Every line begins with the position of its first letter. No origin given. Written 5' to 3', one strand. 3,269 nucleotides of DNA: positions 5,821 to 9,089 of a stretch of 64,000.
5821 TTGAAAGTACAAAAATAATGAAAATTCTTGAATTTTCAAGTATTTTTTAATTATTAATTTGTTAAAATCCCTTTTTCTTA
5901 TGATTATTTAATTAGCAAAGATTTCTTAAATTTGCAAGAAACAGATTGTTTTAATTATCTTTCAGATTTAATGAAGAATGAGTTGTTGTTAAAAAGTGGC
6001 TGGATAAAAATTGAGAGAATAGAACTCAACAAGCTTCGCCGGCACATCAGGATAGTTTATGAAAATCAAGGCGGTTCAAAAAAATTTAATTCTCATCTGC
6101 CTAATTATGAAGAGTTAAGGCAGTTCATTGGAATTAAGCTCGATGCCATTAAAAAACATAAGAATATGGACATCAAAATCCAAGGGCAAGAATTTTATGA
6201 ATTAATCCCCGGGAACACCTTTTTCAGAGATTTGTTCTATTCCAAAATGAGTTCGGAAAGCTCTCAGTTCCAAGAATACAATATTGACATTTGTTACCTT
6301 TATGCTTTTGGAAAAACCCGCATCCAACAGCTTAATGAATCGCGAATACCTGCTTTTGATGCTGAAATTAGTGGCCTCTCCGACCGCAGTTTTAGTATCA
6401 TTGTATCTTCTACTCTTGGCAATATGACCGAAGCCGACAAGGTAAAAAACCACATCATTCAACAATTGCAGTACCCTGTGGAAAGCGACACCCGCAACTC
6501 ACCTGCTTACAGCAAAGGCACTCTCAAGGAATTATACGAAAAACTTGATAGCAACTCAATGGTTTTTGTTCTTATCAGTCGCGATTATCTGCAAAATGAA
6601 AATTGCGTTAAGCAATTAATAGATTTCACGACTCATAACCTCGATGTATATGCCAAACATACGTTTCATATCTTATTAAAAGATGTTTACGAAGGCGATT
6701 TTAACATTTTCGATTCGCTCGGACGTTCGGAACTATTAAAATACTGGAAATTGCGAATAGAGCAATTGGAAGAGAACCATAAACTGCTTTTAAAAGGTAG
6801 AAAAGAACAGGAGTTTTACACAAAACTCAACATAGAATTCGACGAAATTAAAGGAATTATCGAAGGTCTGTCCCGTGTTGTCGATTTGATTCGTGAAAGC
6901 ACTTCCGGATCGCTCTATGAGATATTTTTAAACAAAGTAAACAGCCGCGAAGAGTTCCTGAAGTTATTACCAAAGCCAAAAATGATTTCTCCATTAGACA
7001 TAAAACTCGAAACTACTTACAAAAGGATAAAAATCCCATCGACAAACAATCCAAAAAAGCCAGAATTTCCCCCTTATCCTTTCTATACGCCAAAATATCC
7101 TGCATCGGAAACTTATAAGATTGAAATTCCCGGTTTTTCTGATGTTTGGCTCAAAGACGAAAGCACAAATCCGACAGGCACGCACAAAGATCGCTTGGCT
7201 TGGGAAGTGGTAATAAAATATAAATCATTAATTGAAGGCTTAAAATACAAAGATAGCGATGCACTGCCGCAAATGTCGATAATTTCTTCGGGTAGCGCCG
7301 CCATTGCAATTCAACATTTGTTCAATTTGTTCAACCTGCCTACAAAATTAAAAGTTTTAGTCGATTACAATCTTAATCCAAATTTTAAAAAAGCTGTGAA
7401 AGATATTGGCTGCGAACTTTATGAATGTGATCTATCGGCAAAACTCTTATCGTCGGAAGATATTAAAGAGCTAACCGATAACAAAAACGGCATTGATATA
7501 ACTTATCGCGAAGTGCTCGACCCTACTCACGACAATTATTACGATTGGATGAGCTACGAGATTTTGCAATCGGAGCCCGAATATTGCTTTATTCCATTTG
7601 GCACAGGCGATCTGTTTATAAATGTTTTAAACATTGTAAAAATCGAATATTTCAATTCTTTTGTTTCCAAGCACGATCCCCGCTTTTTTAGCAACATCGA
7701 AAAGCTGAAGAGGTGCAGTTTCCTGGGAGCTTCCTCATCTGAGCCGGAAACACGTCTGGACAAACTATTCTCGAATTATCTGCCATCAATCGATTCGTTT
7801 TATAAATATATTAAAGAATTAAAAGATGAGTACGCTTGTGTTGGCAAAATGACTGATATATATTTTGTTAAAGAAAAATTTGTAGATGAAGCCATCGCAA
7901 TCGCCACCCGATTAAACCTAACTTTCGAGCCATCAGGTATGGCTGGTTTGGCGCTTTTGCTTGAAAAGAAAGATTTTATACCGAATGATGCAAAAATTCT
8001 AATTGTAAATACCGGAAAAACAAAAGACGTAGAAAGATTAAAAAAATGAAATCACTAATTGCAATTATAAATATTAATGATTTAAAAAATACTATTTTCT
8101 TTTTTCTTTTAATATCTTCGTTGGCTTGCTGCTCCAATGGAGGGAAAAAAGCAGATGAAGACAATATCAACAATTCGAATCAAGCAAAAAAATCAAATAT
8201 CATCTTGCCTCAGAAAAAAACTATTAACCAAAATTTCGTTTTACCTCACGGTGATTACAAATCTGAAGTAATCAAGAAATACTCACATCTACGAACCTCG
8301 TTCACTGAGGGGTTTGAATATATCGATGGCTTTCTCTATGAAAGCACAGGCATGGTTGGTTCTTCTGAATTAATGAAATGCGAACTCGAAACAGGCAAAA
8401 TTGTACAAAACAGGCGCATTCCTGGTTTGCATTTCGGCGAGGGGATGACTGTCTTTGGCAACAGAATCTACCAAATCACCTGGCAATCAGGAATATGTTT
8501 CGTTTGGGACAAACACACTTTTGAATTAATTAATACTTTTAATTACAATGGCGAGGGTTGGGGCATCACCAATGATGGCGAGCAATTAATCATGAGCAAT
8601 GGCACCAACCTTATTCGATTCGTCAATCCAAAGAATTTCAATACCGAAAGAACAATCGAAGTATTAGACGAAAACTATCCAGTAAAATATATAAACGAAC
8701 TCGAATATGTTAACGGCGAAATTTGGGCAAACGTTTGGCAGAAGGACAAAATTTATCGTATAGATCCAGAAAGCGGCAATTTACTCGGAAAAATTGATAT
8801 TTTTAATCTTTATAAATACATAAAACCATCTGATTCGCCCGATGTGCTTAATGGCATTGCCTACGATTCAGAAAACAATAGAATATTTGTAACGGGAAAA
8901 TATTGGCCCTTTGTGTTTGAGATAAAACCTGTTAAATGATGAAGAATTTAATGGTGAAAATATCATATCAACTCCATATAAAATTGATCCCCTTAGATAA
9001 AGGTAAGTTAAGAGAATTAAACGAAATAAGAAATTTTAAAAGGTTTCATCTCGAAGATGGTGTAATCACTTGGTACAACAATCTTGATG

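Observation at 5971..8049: TIR-like domain fused to an intact PLP-dependent fold-type-II enzyme: candidate new defence or signalling effector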

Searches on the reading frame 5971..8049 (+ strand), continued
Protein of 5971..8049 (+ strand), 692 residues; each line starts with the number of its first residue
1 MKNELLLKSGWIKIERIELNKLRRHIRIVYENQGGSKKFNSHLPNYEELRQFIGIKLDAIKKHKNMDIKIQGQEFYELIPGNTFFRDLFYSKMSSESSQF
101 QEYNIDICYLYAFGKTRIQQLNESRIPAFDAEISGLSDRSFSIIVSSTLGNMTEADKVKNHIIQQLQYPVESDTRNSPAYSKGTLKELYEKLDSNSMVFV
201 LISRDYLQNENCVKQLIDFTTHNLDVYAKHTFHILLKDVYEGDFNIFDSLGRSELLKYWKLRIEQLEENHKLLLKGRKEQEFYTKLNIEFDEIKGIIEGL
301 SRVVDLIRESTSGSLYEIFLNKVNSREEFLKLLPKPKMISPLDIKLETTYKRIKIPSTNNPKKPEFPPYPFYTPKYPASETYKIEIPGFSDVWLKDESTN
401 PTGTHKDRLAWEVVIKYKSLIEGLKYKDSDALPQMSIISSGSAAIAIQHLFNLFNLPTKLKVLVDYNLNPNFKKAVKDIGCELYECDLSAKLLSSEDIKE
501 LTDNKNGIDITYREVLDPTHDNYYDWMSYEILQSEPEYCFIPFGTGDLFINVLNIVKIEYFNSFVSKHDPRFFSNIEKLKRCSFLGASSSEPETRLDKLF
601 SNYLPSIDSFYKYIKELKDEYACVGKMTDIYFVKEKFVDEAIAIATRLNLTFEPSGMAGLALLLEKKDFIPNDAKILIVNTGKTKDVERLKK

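Call 79: find_encoding_contigs(protein=P0002, flank=8000, max_places=2)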
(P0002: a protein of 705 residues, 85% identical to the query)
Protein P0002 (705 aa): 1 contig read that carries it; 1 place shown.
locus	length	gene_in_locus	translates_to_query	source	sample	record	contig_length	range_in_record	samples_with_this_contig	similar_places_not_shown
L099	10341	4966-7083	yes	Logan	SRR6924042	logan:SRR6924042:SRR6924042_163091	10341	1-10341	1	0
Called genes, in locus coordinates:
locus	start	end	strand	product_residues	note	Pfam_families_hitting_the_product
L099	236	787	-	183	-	PF00227:Proteasome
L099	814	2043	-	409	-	-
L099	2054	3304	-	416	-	-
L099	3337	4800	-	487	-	PF08323:Glyco_transf_5, PF13579:Glyco_trans_4_4 (faint), PF13439:Glyco_transf_4 (weak), PF20706:GT4-conflict (weak), PF00534:Glycos_transf_1, PF13692:Glyco_trans_1_4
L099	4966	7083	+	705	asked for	PF00291:PALP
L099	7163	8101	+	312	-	PF05096:Glu_cyclase_2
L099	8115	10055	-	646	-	PF00112:Peptidase_C1, PF18560:Lectin_like, PF18962:Por_Secre_tail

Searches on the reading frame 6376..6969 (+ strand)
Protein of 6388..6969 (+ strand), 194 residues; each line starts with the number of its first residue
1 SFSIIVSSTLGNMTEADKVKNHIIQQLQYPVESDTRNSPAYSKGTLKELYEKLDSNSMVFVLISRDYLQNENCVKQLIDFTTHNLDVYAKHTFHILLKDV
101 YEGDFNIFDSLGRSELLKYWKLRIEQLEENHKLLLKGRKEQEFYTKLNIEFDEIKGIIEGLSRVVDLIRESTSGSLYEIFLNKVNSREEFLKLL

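Call 7: search_protein_families(library=pfam, proteins=[window:6388-6969:+], max_evalue=10)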
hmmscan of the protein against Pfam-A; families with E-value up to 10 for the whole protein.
seq(194 aa): 2 families
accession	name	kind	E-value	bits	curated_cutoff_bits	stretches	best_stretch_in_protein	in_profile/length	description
PF04397.21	LytTR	-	0.059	14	22.6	1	34-92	24-80/98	LytTr DNA-binding domain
PF13676.11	TIR_2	-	0.15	13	28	1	16-79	13-74/122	TIR domain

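Call 32: search_protein_families(library=pfam, alignment_id=A3, max_evalue=10)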
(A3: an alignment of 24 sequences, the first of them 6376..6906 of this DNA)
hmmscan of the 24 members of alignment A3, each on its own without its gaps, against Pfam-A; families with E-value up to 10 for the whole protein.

A. member 1, window:6376-6906:+ (177 aa): 2 families
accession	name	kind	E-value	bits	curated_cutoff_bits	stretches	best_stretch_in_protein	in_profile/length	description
PF04397.21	LytTR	-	0.051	14.2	22.6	1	38-96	24-80/98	LytTr DNA-binding domain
PF13676.11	TIR_2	-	0.12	13.3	28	1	20-84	13-75/122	TIR domain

B. families by the number of members that match (of 24 scanned): 26 families (the first 25 are shown)
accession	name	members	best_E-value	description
PF13676.11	TIR_2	17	8.7e-05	TIR domain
PF04397.21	LytTR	7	0.00047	LytTr DNA-binding domain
PF09177.16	STX6_10_61_N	5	0.013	Syntaxin 6/10/61, N-terminal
PF14612.12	Ino80_Iec3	5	0.041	IEC3 subunit of the Ino80 complex, chromatin re-modelling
PF14584.11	DUF4446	4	0.0056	Protein of unknown function (DUF4446)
PF24225.1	DUF7441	2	0.0032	Domain of unknown function (DUF7441)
PF12934.12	FTO_CTD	2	0.047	FTO C-terminal domain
PF10073.14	GapR_DNA-bd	1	0.0081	GapR-like, DNA-binding domain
PF08807.15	DUF1798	1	0.022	Bacterial domain of unknown function (DUF1798)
PF11138.13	DUF2911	1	0.038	Protein of unknown function (DUF2911)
PF11929.14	DUF3447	1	0.045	Domain of unknown function (DUF3447)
PF02721.21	DUF223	1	0.085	Domain of unknown function DUF223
PF25655.1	Phi6_P8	1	0.094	Phi6 bacteriophage P8 capsid protein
PF22100.1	VtrA_C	1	0.096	VtrA C-terminal periplasmic domain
PF12378.14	P1_N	1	0.098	Mycoplasma adhesin P1, N-terminal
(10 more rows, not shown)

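Call 33: search_solved_structures(query=A3, max_evalue=10, show_alignments=3)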
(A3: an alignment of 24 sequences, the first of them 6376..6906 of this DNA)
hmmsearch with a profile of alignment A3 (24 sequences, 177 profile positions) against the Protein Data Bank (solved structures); distinct sequences matched with E-value up to 10: 7.
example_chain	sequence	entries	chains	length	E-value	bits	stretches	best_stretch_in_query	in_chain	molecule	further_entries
9okb_B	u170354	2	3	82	0.098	15.5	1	36-85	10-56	CS-2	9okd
5cyo_A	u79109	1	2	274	0.36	13.6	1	70-99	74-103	Septin-9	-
5cyp_A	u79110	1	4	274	0.37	13.6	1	70-99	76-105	Septin-9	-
4yqf_B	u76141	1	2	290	0.87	12.4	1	70-99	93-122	Septin-9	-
7upo_C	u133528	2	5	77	1.8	11.4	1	133-174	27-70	DHT03 protein C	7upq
7upp_C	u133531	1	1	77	4.2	10.2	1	135-174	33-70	DHT03 protein C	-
3j7y_8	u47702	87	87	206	8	9.3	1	115-173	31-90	mL40 | 39S ribosomal protein L40, mitochondrial | Large ribosomal subunit protein mL40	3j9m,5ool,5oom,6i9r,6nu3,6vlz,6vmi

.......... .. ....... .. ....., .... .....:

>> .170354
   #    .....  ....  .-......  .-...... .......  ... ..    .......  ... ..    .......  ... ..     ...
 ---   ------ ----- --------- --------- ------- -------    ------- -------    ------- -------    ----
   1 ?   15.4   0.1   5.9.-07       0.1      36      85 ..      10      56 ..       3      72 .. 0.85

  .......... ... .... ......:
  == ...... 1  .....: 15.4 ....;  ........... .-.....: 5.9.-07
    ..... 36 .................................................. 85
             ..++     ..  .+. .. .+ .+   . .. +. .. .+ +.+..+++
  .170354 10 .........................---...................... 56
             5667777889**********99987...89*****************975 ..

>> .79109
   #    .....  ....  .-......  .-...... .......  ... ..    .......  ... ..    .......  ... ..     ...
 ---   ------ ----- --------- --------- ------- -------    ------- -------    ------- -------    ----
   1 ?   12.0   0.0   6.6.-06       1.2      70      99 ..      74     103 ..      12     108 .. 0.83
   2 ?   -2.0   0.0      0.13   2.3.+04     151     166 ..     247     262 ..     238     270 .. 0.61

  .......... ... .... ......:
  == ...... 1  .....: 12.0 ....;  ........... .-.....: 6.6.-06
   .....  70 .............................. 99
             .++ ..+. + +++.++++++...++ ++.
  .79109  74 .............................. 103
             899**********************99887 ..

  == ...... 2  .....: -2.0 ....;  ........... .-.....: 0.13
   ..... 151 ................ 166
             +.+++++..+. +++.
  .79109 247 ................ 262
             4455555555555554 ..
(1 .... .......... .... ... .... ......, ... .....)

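Call 38: predict_structure(alignment_id=A3)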
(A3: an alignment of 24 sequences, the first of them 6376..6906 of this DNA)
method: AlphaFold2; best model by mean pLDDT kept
length: 177 residues; sequences in the alignment: 24
mean_pLDDT: 90.2   pTM: 0.84
mean pLDDT of the five models: 90.2, 88.9, 88.2, 87.7, 86.0
residues with pLDDT >= 90: 132; 70-90: 33; 50-70: 12; < 50: 0
segments of 3 or more residues with pLDDT < 50: none
pLDDT, mean of each block of 10 residues (from residue 1): 78 95 96 92 85 93 96 95 96 95 94 94 92 77 74 91 94 85
secondary structure, 60 per line:
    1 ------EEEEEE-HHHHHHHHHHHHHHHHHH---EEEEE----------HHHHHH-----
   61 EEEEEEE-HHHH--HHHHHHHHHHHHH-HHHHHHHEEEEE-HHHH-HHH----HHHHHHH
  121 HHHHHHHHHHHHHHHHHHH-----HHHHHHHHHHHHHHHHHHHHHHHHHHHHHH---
elements in order: E7-12 H14-31 E35-39 H50-55 E61-67 H69-72 H75-87 H89-95 E96-100 H102-105 H114-139 H145-174

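Call 41: fold_search(model_id=the predicted structure, library=pdb)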
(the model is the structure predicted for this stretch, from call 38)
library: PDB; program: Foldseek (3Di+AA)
matches with E <= 10: 1271; with E <= 0.001: 0
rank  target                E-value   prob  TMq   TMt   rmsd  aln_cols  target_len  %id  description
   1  4c6t_B                1.4e-03  0.98  0.35  0.37  18.1       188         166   14  Crystal structure of the RPS4 and RRS1 TIR domain heterodimer (released 2014-05-28)
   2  7xoz_A                2.2e-03  1.00  0.42  0.45   6.5       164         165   13  Crystal structure of RPPT-TIR (released 2023-11-08)
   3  3ozi_A                2.8e-03  1.00  0.48  0.49   6.4       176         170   12  Crystal structure of the TIR domain from the flax disease resistance protein L6 (released 2011-04-27)
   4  7jlx_A                4.0e-03  1.00  0.49  0.52   5.5       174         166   14  Structure of the activated Roq1 resistosome directly recognizing the pathogen effector XopQ (TIR domains) (released 2020-12-02)
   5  2ndh_MODEL_1_A        4.0e-03  1.00  0.37  0.44   5.5       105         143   15  NMR solution structure of MAL/TIRAP TIR domain (C116A) (released 2017-05-31)
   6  4c6t_D                4.5e-03  0.99  0.42  0.45  10.9       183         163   11  Crystal structure of the RPS4 and RRS1 TIR domain heterodimer (released 2014-05-28)
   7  4c6r_A                5.1e-03  0.97  0.40  0.43   9.6       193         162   11  Crystal structure of the TIR domain from the Arabidopsis Thaliana disease resistance protein RPS4 (released 2014-05-28)
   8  6o0w                  6.5e-03  0.96  0.40  0.42  12.6       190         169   11  Crystal structure of the TIR domain from the grapevine disease resistance protein RUN1 in complex with NADP+ and Bis-Tri (released 2019-09-04)
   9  7crc_A                6.5e-03  0.90  0.38  0.08  13.6       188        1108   15  Cryo-EM structure of plant NLR RPP1 tetramer in complex with ATR1 (released 2020-12-16)
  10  7rts                  6.9e-03  0.96  0.37  0.40  11.8       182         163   13  Crystal structure of the TIR domain from the grapevine disease resistance protein RUN1 without the AE interface (released 2021-10-13)
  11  7rx1_A                6.9e-03  0.96  0.40  0.40  12.5       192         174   10  Crystal structure of the TIR domain from the grapevine disease resistance protein RUN1 (released 2021-10-13)
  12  7s2z_C                8.2e-03  0.96  0.40  0.41   9.6       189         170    9  Crystal structure of the E100A mutant TIR domain from the grapevine disease resistance protein RUN1 bound to NAD (released 2021-10-13)
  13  7s2z_B                8.2e-03  0.95  0.40  0.41  11.9       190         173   10  Crystal structure of the E100A mutant TIR domain from the grapevine disease resistance protein RUN1 bound to NAD (released 2021-10-13)
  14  7xoz_B                8.2e-03  0.85  0.36  0.38  10.1       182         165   12  Crystal structure of RPPT-TIR (released 2023-11-08)
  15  5ku7_A                8.7e-03  0.93  0.39  0.40  13.3       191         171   14  Crystal structure of the TIR domain from the Muscadinia rotundifolia disease resistance protein RPV1 (released 2017-02-15)
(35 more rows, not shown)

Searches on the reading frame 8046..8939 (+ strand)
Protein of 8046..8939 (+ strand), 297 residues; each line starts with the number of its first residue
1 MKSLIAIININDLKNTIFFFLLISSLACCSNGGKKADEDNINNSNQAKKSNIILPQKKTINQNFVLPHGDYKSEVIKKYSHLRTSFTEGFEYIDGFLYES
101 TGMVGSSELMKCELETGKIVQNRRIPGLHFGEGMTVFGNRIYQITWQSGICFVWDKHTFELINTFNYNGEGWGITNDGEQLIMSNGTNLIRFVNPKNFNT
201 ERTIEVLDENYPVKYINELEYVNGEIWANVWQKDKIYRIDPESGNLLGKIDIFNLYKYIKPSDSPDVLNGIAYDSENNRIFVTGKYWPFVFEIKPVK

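Call 5: search_protein_families(library=pfam, proteins=[window:8046-8939:+], max_evalue=0.01)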
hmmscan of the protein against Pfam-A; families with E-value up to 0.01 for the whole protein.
window:8046-8939:+ (297 aa): 2 families
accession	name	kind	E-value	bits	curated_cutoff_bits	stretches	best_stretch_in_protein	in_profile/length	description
PF05096.18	Glu_cyclase_2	-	2.6e-89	299.4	22.3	1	70-294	24-248/249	Glutamine cyclotransferase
PF21959.2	DUF6923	-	4.7e-05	23.7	27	1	174-246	94-164/234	Repeat of unknown function (DUF6923)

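Call 6: search_protein_families(library=padloc, proteins=[window:8046-8939:+], max_evalue=0.01)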
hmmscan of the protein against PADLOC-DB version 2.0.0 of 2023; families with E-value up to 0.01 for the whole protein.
window:8046-8939:+ (297 aa): 0 families
